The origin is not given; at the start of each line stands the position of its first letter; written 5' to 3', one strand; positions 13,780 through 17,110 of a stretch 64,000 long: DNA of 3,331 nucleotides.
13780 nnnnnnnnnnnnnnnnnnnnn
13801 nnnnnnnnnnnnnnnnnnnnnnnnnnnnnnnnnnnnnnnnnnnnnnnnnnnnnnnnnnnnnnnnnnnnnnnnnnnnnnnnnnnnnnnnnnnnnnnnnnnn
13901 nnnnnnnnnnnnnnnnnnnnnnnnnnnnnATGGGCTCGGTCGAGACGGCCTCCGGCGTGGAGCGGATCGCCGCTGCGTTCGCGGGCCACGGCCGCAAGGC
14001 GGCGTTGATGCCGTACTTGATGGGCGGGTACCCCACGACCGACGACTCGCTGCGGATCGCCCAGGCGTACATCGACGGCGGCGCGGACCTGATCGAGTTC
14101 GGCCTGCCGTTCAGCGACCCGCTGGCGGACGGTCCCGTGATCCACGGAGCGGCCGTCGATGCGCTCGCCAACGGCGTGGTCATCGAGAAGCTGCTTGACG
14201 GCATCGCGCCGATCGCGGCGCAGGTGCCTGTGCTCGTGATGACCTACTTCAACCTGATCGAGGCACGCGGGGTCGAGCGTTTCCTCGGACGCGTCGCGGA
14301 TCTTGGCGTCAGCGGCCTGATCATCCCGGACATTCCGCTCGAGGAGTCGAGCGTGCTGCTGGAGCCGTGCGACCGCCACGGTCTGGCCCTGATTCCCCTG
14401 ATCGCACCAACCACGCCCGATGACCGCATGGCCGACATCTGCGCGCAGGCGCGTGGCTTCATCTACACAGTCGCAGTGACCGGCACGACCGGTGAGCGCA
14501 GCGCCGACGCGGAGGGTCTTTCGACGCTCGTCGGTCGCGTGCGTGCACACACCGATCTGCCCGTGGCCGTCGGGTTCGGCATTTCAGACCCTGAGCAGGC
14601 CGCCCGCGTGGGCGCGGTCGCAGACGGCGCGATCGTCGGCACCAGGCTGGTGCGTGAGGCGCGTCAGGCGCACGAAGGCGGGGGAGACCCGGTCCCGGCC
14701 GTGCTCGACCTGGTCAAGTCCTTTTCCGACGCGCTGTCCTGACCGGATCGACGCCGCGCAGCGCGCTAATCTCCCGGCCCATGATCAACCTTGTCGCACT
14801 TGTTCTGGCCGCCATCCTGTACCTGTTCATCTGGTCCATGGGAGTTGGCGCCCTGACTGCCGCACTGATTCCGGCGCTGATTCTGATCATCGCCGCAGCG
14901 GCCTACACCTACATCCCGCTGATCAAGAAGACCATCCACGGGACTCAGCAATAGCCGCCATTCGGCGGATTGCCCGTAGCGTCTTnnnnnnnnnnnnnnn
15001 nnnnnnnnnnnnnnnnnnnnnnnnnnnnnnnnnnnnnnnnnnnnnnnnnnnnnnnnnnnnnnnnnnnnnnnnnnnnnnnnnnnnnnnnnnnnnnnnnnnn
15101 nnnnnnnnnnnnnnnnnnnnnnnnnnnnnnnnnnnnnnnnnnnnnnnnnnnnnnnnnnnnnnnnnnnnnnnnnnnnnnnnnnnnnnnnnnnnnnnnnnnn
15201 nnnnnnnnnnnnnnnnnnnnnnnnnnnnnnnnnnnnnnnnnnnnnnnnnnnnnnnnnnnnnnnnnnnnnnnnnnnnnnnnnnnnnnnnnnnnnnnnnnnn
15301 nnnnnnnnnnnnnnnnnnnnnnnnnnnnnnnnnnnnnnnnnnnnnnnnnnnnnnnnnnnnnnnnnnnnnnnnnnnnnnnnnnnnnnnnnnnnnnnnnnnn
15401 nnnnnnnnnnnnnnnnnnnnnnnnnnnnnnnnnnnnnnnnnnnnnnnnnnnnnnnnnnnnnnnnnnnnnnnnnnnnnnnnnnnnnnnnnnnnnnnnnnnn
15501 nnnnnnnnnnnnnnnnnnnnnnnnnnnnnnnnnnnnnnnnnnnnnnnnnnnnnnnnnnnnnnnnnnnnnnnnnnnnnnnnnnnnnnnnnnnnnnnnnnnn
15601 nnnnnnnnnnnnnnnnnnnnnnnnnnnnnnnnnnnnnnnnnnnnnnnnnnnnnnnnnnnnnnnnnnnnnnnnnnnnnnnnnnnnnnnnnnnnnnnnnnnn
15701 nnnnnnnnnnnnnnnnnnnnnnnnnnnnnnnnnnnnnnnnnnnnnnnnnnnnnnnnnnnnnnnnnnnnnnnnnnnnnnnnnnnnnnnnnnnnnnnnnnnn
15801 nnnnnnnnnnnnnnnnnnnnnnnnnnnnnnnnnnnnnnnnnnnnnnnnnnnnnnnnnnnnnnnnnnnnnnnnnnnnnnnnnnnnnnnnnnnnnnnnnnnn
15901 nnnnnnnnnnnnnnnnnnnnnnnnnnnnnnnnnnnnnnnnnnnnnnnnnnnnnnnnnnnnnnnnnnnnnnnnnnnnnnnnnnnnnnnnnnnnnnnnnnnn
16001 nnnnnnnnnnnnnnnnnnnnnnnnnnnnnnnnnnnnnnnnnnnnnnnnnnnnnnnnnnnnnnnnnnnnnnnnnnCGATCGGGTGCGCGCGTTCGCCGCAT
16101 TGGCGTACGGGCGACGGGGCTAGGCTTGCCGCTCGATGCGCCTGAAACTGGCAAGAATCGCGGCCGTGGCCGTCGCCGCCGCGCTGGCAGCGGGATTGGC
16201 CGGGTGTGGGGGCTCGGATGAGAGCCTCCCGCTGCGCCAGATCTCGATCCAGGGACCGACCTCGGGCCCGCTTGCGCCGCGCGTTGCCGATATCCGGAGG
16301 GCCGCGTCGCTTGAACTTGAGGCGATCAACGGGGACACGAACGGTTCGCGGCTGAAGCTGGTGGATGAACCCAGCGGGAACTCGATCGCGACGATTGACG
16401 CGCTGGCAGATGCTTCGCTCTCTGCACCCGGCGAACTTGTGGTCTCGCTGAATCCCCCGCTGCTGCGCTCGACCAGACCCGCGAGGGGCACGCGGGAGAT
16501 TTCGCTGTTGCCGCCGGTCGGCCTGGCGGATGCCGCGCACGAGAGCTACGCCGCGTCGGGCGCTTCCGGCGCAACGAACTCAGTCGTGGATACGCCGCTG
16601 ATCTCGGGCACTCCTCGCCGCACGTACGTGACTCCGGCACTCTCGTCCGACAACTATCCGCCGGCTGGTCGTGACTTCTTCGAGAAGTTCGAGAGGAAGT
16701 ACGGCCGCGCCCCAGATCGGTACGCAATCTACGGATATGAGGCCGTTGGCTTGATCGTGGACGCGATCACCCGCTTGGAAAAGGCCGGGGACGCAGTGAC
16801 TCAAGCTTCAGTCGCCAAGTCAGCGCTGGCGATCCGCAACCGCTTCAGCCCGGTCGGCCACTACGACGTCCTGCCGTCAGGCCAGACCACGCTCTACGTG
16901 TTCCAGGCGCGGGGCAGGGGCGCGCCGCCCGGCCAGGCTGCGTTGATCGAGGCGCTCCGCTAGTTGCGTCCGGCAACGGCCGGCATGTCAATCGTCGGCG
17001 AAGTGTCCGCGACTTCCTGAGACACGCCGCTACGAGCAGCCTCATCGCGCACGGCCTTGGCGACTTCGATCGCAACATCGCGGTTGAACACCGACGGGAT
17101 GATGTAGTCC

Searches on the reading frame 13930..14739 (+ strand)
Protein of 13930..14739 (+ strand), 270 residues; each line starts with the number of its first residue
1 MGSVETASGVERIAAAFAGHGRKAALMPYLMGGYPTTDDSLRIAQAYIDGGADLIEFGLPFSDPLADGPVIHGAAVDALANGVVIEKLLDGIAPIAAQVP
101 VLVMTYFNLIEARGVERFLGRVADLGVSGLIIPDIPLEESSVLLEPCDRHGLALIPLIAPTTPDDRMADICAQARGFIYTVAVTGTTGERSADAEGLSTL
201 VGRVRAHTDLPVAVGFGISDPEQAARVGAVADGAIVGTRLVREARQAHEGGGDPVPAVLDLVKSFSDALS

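Call 35: search_protein_families(library=pfam, proteins=[window:13930-14739:+], max_evalue=0.00001)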
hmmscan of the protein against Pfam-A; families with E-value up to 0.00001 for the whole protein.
window:13930-14739:+ (270 aa): 1 family
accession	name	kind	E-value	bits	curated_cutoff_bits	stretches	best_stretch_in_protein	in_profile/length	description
PF00290.26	Trp_syntA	-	1.9e-80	270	27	1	22-250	8-239/259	Tryptophan synthase alpha chain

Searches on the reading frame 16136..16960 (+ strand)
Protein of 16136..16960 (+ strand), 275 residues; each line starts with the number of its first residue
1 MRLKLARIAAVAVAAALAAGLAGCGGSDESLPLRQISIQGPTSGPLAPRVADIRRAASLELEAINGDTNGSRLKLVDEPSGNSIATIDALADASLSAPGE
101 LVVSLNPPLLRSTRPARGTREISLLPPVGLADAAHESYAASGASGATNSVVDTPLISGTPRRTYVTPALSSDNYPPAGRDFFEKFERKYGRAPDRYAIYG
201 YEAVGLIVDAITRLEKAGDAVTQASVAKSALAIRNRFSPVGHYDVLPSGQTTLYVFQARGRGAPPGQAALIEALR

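Call 35: search_protein_families(library=pfam, proteins=[window:16136-16960:+], max_evalue=0.00001)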
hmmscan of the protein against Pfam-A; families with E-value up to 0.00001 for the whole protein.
window:16136-16960:+ (275 aa): 1 family
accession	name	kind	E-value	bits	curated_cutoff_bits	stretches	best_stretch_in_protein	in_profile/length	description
PF13458.12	Peripla_BP_6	-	5.9e-09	36.5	31.7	1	163-230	243-308/343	Periplasmic binding protein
